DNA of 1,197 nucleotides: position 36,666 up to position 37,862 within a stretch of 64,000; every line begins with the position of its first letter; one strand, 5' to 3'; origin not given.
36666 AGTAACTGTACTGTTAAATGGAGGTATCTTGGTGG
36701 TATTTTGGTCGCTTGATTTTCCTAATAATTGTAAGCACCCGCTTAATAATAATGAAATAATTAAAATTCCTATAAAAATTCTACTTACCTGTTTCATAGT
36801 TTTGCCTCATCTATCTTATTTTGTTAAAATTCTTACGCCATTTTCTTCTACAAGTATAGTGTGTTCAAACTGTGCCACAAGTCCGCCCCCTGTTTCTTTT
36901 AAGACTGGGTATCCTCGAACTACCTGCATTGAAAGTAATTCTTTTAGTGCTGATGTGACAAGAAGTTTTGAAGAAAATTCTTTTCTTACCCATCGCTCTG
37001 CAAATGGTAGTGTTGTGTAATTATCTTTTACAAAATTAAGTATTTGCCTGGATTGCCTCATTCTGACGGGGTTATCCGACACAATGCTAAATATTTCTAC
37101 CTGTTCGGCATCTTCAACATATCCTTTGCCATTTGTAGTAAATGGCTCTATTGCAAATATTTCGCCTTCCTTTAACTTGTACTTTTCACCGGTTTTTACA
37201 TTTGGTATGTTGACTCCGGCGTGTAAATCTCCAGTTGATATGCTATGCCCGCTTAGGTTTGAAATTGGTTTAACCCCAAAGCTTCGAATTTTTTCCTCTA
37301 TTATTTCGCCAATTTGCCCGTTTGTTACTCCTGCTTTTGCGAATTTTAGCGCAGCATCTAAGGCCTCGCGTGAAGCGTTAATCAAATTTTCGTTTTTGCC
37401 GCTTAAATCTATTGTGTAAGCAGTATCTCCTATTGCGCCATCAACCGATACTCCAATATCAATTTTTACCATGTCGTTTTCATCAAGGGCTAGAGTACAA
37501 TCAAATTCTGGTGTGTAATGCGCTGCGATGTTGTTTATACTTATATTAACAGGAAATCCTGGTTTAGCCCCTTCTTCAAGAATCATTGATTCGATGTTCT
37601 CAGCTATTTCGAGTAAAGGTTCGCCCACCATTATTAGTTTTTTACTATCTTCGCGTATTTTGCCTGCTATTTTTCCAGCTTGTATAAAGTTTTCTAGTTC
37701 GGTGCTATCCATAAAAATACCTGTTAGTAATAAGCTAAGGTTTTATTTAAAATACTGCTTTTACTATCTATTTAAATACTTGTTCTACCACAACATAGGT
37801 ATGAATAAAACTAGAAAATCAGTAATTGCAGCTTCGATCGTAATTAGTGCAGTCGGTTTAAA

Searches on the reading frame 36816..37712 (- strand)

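Call 96: search_protein_families(library=pfam, proteins=[window:36816-37712:-], max_evalue=0.01)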
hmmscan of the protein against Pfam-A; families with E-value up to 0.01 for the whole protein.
window:36816-37712:- (298 aa): 1 family
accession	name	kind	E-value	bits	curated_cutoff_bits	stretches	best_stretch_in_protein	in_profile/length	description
PF00557.29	Peptidase_M24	-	2.2e-28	99.9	23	1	9-289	3-207/208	Metallopeptidase family M24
